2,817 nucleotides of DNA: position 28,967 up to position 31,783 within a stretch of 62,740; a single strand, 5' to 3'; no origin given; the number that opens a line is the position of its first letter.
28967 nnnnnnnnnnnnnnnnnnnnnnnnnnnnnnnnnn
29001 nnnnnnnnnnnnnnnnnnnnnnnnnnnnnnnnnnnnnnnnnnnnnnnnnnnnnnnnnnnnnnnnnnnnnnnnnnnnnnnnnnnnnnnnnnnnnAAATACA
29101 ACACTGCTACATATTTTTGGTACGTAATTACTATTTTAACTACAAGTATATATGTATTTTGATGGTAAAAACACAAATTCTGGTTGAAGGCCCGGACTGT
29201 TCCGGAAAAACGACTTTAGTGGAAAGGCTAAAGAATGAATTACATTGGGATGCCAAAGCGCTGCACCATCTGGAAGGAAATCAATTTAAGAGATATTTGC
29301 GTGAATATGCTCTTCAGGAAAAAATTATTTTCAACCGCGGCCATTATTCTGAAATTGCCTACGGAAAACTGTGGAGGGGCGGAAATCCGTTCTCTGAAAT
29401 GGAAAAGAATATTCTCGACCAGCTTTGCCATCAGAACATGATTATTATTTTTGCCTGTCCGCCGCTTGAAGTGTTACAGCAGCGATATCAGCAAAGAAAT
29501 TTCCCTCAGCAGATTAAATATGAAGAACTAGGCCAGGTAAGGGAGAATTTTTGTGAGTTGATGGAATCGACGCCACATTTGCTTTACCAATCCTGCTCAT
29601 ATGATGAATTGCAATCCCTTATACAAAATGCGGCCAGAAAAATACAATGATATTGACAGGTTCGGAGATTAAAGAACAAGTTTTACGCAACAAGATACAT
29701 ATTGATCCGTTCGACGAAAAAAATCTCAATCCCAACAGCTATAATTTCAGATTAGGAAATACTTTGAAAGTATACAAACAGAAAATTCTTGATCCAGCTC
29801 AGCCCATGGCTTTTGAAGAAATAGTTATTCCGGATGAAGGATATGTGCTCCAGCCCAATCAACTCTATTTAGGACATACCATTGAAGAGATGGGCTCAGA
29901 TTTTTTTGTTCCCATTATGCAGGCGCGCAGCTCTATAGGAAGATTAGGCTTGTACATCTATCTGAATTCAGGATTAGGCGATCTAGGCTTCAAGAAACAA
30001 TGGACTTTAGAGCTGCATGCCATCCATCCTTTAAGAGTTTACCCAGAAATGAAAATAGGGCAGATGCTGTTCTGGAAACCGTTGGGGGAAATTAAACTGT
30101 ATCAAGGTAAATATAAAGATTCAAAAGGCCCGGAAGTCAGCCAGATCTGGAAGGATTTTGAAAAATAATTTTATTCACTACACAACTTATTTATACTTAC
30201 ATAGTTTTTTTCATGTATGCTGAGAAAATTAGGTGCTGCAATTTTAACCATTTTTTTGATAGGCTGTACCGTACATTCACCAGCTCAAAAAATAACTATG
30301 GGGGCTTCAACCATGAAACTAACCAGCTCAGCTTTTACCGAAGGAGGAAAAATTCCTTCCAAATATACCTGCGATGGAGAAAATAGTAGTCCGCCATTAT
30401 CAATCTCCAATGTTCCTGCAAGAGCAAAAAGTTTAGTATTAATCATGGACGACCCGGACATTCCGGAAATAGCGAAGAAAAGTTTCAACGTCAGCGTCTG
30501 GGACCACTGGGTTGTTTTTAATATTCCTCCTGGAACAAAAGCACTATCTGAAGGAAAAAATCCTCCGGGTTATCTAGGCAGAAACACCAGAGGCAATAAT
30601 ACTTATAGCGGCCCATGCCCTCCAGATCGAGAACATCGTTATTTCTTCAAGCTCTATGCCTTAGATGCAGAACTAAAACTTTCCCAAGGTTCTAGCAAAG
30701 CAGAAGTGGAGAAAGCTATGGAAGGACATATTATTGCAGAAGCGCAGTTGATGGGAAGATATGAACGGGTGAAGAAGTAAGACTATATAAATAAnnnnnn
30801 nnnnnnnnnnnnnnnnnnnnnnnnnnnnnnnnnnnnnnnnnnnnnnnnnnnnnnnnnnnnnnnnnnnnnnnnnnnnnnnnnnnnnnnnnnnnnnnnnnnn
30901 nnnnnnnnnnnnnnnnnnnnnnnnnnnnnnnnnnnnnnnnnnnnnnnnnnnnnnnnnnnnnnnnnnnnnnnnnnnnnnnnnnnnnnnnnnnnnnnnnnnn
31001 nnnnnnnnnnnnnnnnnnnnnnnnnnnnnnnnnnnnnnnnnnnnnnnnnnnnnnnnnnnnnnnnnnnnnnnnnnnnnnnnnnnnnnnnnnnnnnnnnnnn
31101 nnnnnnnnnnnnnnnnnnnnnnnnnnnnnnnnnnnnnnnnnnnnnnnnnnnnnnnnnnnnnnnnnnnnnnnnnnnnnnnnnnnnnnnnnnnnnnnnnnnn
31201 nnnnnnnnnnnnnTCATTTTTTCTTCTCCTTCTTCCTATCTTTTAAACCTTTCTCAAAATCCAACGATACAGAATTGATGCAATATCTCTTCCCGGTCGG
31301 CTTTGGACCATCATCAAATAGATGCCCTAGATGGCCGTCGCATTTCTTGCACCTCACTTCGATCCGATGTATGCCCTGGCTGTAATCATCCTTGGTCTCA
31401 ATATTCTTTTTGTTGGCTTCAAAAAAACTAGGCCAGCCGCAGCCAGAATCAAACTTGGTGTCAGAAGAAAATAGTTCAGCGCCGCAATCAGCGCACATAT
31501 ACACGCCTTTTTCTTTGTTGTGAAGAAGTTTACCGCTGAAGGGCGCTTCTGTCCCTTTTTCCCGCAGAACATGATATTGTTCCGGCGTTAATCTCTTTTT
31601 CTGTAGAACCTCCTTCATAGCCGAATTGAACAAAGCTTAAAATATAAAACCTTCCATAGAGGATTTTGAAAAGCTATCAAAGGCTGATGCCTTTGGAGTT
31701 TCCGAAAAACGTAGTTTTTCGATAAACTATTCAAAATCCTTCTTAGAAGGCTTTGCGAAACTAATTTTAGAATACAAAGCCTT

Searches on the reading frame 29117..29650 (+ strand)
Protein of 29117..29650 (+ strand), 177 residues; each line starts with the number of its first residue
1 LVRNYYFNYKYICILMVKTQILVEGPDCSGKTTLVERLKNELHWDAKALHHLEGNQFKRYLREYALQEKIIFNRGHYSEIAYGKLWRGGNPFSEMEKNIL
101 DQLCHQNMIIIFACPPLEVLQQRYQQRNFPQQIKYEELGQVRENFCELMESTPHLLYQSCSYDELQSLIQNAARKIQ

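Call 42: search_protein_families(library=pfam, proteins=[window:29117-29650:+], max_evalue=0.001)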
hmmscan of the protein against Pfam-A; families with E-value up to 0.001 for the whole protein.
window:29117-29650:+ (177 aa): 5 families
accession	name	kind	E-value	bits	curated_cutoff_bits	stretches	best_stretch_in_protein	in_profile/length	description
PF02223.23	Thymidylate_kin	-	2.3e-07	31.1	27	0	63-166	76-182/185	Thymidylate kinase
PF13671.12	AAA_33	-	3.8e-05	24.5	27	0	21-43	2-24/143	AAA domain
PF01712.25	dNK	-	0.00012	22.3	27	0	21-45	1-25/203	Deoxynucleoside kinase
PF13521.12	AAA_28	-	0.00016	22.4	27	0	21-41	2-22/164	AAA domain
PF13238.12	AAA_18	-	0.00084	20.2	29.4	0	21-70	1-37/128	AAA domain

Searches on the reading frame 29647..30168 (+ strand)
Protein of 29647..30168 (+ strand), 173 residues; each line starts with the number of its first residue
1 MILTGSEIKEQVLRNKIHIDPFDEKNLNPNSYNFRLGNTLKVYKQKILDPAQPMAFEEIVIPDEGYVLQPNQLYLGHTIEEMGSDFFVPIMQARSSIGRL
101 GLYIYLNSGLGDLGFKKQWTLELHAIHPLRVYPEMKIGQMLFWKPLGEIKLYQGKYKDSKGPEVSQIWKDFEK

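Call 42: search_protein_families(library=pfam, proteins=[window:29647-30168:+], max_evalue=0.001)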
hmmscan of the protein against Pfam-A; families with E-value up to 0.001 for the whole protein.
window:29647-30168:+ (173 aa): 1 family
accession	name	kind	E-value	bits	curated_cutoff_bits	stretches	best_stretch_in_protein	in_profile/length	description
PF22769.1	DCD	-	1.2e-37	129.9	27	1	2-144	1-152/153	dCTP deaminase-like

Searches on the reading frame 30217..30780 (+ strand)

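Call 42: search_protein_families(library=pfam, proteins=[window:30217-30780:+], max_evalue=0.001)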
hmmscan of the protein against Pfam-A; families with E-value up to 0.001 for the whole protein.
window:30217-30780:+ (187 aa): 1 family
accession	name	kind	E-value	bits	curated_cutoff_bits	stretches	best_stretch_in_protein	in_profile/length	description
PF01161.25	PBP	-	1.4e-42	145.7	24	1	45-182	1-135/135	Phosphatidylethanolamine-binding protein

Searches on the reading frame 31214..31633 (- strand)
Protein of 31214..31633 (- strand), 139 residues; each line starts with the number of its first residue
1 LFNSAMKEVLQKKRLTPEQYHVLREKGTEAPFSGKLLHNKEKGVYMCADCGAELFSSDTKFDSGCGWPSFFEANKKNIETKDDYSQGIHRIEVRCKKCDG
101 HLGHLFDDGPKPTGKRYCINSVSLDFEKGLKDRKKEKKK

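Call 42: search_protein_families(library=pfam, proteins=[window:31214-31633:-], max_evalue=0.001)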
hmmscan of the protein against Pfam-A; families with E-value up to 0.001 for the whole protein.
window:31214-31633:- (139 aa): 2 families
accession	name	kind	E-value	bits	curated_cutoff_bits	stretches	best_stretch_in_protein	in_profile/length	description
PF01641.26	SelR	-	1.3e-52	177.1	24.9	1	15-127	1-115/116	SelR domain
PF24046.1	At4g08330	-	0.0007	20.1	27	0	89-115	75-101/129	At4g08330 beta-tent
